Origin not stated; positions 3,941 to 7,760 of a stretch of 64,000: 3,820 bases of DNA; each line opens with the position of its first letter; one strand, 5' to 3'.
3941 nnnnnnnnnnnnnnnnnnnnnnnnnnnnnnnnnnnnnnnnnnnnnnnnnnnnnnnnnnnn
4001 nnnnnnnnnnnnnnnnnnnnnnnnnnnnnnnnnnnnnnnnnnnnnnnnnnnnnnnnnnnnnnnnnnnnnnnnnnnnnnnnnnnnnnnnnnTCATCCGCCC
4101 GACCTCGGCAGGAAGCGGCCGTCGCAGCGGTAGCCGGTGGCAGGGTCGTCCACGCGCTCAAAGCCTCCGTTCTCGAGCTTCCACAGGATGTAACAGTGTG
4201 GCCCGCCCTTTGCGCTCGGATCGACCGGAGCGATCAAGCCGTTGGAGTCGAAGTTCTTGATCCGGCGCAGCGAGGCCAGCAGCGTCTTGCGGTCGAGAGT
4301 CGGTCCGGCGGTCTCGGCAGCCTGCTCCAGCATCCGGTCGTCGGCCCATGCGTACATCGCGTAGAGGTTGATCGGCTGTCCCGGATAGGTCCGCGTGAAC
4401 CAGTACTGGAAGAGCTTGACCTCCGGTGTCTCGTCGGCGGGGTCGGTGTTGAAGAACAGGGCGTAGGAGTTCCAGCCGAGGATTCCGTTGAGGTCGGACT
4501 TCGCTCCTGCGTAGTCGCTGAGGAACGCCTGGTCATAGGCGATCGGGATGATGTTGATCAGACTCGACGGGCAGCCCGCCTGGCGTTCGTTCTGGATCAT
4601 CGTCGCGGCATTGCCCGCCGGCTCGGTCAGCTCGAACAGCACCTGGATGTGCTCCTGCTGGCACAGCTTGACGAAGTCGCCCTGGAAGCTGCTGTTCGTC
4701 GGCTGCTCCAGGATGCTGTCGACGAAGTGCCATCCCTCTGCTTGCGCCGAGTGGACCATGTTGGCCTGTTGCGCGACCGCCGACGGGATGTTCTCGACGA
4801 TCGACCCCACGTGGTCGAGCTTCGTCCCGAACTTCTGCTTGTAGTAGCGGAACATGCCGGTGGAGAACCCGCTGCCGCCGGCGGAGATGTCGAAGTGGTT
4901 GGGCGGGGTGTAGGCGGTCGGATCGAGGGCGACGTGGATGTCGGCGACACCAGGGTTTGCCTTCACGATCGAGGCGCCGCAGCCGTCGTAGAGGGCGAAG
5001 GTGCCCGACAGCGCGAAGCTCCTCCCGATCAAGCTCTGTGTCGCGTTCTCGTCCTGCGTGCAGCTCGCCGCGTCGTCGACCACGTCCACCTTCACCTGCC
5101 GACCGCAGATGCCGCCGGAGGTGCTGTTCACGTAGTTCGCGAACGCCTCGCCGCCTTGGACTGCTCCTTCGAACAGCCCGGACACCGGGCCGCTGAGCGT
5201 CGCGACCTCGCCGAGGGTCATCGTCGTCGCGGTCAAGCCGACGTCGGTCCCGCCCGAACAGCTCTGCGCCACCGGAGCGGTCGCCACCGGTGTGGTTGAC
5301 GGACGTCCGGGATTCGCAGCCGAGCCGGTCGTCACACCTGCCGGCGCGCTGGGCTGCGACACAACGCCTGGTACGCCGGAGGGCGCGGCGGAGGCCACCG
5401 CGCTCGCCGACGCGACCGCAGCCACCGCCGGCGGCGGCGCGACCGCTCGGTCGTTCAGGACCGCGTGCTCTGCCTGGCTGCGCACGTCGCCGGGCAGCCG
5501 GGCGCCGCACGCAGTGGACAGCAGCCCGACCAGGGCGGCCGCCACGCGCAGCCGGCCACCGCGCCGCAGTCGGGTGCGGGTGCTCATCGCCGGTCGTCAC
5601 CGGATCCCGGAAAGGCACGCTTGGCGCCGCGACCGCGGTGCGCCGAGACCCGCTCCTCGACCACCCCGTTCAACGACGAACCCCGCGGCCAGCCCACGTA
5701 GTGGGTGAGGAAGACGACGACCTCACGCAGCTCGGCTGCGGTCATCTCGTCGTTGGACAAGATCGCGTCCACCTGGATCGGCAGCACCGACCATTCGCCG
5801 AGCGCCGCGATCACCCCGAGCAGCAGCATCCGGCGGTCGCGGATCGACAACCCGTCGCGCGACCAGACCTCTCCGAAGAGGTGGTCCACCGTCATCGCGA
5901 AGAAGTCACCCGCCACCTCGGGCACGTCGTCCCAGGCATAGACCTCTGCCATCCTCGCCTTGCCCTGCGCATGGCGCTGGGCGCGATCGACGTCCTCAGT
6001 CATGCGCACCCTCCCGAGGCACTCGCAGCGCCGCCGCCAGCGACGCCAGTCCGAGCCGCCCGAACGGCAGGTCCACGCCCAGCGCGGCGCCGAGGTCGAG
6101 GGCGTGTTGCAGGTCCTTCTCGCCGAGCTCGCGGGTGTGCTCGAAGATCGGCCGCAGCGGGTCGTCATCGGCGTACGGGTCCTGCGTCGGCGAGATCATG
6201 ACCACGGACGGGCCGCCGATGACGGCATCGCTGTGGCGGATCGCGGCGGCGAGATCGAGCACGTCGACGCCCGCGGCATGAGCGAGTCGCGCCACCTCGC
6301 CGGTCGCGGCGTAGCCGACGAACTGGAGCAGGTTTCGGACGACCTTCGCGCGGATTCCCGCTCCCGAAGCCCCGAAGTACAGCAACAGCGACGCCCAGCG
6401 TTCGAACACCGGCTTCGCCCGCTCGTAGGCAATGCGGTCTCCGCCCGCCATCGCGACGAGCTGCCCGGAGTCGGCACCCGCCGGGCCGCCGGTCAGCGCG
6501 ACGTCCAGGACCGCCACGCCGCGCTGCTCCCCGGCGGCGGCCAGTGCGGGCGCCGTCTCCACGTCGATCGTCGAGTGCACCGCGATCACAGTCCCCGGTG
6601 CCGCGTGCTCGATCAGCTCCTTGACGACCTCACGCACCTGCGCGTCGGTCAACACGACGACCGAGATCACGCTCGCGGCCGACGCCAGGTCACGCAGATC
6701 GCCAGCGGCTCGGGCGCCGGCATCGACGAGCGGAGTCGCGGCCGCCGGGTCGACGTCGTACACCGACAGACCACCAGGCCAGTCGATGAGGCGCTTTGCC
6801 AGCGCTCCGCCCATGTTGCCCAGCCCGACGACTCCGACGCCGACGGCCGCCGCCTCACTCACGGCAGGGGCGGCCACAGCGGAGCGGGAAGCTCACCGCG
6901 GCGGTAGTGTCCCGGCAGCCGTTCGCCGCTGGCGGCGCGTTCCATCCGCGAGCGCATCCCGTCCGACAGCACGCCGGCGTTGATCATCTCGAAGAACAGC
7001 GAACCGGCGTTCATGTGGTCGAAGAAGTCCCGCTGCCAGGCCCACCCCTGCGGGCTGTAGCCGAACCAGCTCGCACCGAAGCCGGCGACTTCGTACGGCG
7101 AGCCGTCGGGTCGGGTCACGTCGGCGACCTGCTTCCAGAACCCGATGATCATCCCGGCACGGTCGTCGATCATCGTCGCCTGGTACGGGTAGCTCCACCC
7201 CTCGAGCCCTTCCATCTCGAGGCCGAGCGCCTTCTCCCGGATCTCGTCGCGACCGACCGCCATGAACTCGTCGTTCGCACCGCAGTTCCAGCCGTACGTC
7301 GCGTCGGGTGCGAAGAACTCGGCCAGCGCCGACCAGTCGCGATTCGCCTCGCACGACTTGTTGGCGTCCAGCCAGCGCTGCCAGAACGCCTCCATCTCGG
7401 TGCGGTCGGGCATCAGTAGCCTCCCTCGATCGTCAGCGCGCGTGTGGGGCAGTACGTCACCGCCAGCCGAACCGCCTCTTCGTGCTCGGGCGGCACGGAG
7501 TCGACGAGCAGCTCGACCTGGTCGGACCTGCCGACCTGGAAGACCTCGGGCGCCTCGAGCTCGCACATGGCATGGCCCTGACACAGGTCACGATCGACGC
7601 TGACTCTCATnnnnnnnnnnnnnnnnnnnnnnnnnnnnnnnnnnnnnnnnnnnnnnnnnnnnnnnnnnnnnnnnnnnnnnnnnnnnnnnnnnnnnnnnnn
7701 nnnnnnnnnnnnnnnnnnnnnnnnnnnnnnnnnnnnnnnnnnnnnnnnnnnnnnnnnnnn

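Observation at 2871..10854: Sterol-type operon with three P450s (CYP51, CYP142-like, CYP123-like), a ferredoxin, an orphan binding protein and a cofactor-free isomerase-like gene, under a TetR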

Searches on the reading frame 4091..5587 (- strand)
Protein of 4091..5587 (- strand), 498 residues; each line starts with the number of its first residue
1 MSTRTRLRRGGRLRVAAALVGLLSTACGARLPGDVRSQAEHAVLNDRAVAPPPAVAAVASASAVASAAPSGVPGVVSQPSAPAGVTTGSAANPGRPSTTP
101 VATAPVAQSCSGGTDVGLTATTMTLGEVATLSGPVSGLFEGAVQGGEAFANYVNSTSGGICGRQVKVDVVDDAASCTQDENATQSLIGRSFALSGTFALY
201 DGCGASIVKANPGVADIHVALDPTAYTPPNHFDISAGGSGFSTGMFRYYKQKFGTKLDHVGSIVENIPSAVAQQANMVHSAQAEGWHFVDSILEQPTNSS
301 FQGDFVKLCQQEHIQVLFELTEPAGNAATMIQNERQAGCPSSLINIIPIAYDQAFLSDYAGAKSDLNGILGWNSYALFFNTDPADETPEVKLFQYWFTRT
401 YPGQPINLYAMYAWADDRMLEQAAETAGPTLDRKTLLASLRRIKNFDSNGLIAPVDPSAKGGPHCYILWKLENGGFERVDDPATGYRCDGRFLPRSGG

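Call 4: search_protein_families(library=pfam, proteins=[window:4091-5587:-])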
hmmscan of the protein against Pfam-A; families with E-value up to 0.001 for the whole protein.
window:4091-5587:- (498 aa): 1 family
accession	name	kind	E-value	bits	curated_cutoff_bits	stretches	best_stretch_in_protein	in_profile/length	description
PF13458.12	Peripla_BP_6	-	1.9e-26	94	31.7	1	124-472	3-339/343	Periplasmic binding protein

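Call 5: search_protein_families(library=ncbifam, proteins=[window:4091-5587:-])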
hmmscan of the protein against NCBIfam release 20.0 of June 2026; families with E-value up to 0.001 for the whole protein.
window:4091-5587:- (498 aa): 0 families

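Call 35: search_solved_structures(query=window:4091-5587:-, max_evalue=0.001)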
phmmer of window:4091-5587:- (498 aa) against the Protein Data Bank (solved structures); distinct sequences matched with E-value up to 0.001: 0.

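Call 66: search_protein_families(library=pfam, proteins=[window:4091-5587:-], max_evalue=10)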
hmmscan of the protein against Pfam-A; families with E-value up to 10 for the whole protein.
window:4091-5587:- (498 aa): 1 family
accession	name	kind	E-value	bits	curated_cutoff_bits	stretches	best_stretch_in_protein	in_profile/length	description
PF13458.12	Peripla_BP_6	-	1.9e-26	94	31.7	1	124-472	3-339/343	Periplasmic binding protein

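Call 68: find_related_loci(query=window:4091-5587:-, collection=metagenome_contigs, flank=8000)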
Query window:4091-5587:- (498 aa) in metagenome_contigs; peptide patterns used: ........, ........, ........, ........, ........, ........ (x = any residue, [..] = any of these).
130 stretches matched a pattern; 3 encode a relative of the query (tblastn E <= 1e-3); 3 distinct loci.
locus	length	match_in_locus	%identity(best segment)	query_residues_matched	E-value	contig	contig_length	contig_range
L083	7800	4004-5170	36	105-479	1e-11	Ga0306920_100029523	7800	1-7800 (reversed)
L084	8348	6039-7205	36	105-479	1e-11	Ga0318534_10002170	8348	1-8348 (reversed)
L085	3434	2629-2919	37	105-201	1e-11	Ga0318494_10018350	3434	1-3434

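Call 80: search_dna_similar(query=window:4091-5587:-, collection=plasmids, mode=protein, max_rows=15)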
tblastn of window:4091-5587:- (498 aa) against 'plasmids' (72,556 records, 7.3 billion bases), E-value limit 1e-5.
No match.

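Call 94: search_protein_representatives(protein=window:4091-5587:-)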
Query: 498 residues. Proteins with E-value up to 0.001 (for the whole library): 1219; up to 1e-10: 461; up to 1e-30: 117. The best 150 are listed.
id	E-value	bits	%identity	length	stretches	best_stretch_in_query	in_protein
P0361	1.5e-131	456.3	64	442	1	6-346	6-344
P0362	5.7e-126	437.9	53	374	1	123-497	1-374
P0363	5.9e-124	431.2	49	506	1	17-489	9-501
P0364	2.8e-86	307.0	40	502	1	12-497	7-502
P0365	2.1e-77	277.7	37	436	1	86-490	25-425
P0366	5.9e-76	272.9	37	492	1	7-491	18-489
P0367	6.7e-70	253.0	37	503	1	15-494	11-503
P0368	1.9e-67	244.8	35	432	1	87-491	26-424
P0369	2.7e-67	244.4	36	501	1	15-490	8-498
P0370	3.4e-65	237.4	36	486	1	52-493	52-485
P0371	4.6e-65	237.0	33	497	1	8-491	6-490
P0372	1.2e-64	235.7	36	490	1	12-492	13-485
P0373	3.7e-64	234.0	35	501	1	14-495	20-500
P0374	5.5e-64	233.5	34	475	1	12-493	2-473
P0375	1.2e-63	232.4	33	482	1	8-490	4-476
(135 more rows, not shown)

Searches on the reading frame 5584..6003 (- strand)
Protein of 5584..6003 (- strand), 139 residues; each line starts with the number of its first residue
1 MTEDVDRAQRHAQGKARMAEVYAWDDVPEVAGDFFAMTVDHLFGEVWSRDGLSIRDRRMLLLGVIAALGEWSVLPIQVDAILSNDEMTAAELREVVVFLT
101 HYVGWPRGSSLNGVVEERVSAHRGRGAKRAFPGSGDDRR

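Call 4: search_protein_families(library=pfam, proteins=[window:5584-6003:-])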
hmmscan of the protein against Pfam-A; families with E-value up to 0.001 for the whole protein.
window:5584-6003:- (139 aa): 1 family
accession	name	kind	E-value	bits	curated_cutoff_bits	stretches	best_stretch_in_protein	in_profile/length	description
PF02627.25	CMD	-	7.4e-08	32.7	23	1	33-114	2-81/84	Carboxymuconolactone decarboxylase family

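Call 5: search_protein_families(library=ncbifam, proteins=[window:5584-6003:-])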
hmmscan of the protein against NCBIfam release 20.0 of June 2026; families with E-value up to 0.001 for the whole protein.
window:5584-6003:- (139 aa): 3 families
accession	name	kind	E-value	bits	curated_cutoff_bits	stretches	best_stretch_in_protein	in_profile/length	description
NF051488.1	bifunc_PcaDC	exception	9.4e-12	44.7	390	1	27-108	282-362/375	bifunctional 3-oxoadipate enol-lactonase/4-carboxymuconolactone decarboxylase PcaDC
TIGR02425.1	decarb_PcaC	equivalog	9.2e-11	42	155.7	1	29-109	30-109/123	4-carboxymuconolactone decarboxylase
NF051487.1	bifunc_PcaCD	exception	2.5e-10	40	430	1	29-107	31-112/413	bifunctional 4-carboxymuconolactone decarboxylase/3-oxoadipate enol-lactonase PcaCD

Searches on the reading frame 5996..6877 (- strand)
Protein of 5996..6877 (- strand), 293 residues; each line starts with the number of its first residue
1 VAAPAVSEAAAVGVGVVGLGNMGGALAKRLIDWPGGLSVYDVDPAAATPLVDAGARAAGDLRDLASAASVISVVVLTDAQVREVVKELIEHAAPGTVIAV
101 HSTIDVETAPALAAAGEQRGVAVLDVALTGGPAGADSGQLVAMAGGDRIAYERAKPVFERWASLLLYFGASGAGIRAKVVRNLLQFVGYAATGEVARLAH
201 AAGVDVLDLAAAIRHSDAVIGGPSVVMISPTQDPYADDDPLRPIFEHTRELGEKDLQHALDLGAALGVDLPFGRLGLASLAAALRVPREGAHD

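Call 4: search_protein_families(library=pfam, proteins=[window:5996-6877:-])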
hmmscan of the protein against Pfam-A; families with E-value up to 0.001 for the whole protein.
window:5996-6877:- (293 aa): 3 families
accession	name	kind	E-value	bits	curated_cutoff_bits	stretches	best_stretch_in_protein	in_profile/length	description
PF03446.21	NAD_binding_2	-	6.8e-36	124.1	21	1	14-166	2-157/161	NAD binding domain of 6-phosphogluconate dehydrogenase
PF14833.11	NAD_binding_11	-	2e-08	35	30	1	172-284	1-106/122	NAD-binding of NADP-dependent 3-hydroxyisobutyrate dehydrogenase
PF02826.25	2-Hacid_dh_C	-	6.4e-06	26.1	25.1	1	8-126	33-153/178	D-isomer specific 2-hydroxyacid dehydrogenase, NAD binding domain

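Call 5: search_protein_families(library=ncbifam, proteins=[window:5996-6877:-])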
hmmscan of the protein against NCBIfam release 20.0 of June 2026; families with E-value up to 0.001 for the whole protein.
window:5996-6877:- (293 aa): 10 families
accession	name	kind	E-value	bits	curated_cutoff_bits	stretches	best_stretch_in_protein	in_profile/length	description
TIGR01692.1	HIBADH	equivalog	5.1e-34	117.9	291.6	1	17-216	2-204/288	3-hydroxyisobutyrate dehydrogenase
NF008592.0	PRK11559.1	equivalog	1.5e-30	106.6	397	1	13-285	4-270/296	2-hydroxy-3-oxopropionate reductase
TIGR01505.1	tartro_sem_red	equivalog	5.6e-30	104.6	340.75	1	14-286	2-268/291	2-hydroxy-3-oxopropionate reductase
NF043037.1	ThreonDh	equivalog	2.1e-28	99.6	350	1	13-216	4-211/297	L-threonate dehydrogenase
NF012005.0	PRK15461.1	equivalog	8.6e-25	87.5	348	1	14-282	4-268/298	sulfolactaldehyde 3-reductase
NF007161.0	PRK09599.1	subfamily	6.2e-20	71.6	271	1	14-209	3-207/302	NADP-dependent phosphogluconate dehydrogenase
NF011633.0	PRK15059.1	equivalog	3.9e-17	62.4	451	1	14-271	3-254/292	2-hydroxy-3-oxopropionate reductase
TIGR00872.1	gnd_rel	equivalog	4.1e-17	62.4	297.2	1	14-221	3-215/299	phosphogluconate dehydrogenase (NAD(+)-dependent, decarboxylating)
NF006765.0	PRK09287.1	equivalog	4.7e-08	32.3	413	1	13-190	5-195/476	NADP-dependent phosphogluconate dehydrogenase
TIGR00873.1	gnd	equivalog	2e-07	30.2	426.7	1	14-186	2-187/467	decarboxylating NADP(+)-dependent phosphogluconate dehydrogenase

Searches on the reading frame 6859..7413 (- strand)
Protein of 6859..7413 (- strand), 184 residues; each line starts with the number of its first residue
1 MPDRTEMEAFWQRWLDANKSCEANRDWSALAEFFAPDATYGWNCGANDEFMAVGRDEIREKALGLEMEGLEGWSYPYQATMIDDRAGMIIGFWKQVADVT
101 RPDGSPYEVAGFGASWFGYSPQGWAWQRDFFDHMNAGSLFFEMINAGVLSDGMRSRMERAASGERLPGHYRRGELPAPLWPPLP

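Call 4: search_protein_families(library=pfam, proteins=[window:6859-7413:-])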
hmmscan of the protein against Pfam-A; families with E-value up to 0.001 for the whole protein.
window:6859-7413:- (184 aa): 1 family
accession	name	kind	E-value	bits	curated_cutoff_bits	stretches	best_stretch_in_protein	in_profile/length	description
PF12680.13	SnoaL_2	-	2.5e-05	25.3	27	1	22-111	8-88/102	SnoaL-like domain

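Call 5: search_protein_families(library=ncbifam, proteins=[window:6859-7413:-])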
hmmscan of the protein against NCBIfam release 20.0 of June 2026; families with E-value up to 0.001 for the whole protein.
window:6859-7413:- (184 aa): 0 families

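Call 34: search_solved_structures(query=window:6859-7413:-, max_evalue=1)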
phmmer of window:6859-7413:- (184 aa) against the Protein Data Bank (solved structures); distinct sequences matched with E-value up to 1: 0.

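Call 36: find_homologous_proteins(query=window:6859-7413:-, max_evalue=0.00001)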
Query window:6859-7413:- (184 aa): 1734 proteins with E <= 0.00001 among 1825 candidates; the best 120 are listed.
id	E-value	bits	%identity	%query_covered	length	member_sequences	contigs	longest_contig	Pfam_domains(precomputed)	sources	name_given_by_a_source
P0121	7.8e-113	393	90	100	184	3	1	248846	-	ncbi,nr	ncbi:MAG TPA: nuclear transport factor 2 family protein [Mycobacteriales bacterium]|nr:nuclear trans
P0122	6.5e-112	390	88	95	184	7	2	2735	-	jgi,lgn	jgi:hypothetical protein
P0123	9.1e-111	387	87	100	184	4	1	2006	-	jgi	jgi:hypothetical protein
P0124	7.1e-109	380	86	95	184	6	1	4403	-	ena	-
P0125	2.2e-106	372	84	99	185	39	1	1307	-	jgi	jgi:hypothetical protein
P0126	2.0e-98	346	78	98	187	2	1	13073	-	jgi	jgi:hypothetical protein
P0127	5.5e-98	345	78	98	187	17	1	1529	-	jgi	jgi:hypothetical protein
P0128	8.2e-97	341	78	99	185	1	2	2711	PF12680.14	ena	-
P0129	4.7e-96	339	79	99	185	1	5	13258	PF12680.14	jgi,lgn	jgi:hypothetical protein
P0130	1.5e-89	317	73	99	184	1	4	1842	-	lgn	-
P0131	4.7e-89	316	72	99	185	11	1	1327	-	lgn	-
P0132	6.6e-89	315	73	99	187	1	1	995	-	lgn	-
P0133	8.7e-88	312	72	99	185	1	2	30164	-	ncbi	-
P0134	1.3e-87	311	73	98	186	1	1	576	-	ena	-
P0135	2.2e-87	310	71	99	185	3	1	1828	-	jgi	jgi:hypothetical protein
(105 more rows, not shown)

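Call 44: predict_structure(alignment_id=A1)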
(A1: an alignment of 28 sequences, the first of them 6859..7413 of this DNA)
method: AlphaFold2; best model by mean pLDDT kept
length: 184 residues; sequences in the alignment: 28
mean_pLDDT: 91.3   pTM: 0.85
mean pLDDT of the five models: 91.3, 91.2, 91.0, 89.6, 88.5
residues with pLDDT >= 90: 133; 70-90: 49; 50-70: 2; < 50: 0
segments of 3 or more residues with pLDDT < 50: none
pLDDT, mean of each block of 10 residues (from residue 1): 90 94 89 97 85 96 84 90 94 95 96 94 95 91 94 86 88 91 72
secondary structure, 60 per line:
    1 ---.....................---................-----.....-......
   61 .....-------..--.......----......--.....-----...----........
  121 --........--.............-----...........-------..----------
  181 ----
elements in order: H4-24 H28-33 E34-43 E49-53 H55-65 E77-83 E88-93 E96-100 E106-108 E113-120 E123-130 H133-145 H151-161

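Call 66: search_protein_families(library=pfam, proteins=[window:6859-7413:-], max_evalue=10)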
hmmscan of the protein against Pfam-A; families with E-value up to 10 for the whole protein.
window:6859-7413:- (184 aa): 2 families
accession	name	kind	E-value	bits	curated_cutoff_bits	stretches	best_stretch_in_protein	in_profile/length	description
PF12680.13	SnoaL_2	-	2.5e-05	25.3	27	1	22-111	8-88/102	SnoaL-like domain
PF13577.12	SnoaL_4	-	0.077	13.4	24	1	25-61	23-56/126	SnoaL-like domain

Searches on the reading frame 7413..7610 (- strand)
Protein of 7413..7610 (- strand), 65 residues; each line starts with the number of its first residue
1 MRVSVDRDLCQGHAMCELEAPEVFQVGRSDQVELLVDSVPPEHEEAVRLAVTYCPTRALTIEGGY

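Call 4: search_protein_families(library=pfam, proteins=[window:7413-7610:-])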
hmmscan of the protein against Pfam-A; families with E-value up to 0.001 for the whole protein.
window:7413-7610:- (65 aa): 3 families
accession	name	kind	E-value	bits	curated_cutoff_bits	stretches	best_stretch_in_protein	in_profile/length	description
PF13459.11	Fer4_15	-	1.4e-11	45.4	22.4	1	3-61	1-66/66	4Fe-4S single cluster domain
PF13370.11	Fer4_13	-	1.8e-08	35.4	24.5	1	5-59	1-56/58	4Fe-4S single cluster domain of Ferredoxin I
PF06902.16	Fer4_19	-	1.8e-05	25.1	24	1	1-61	6-61/64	Divergent 4Fe-4S mono-cluster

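Call 5: search_protein_families(library=ncbifam, proteins=[window:7413-7610:-])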
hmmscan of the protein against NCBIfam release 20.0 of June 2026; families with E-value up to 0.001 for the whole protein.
window:7413-7610:- (65 aa): 0 families
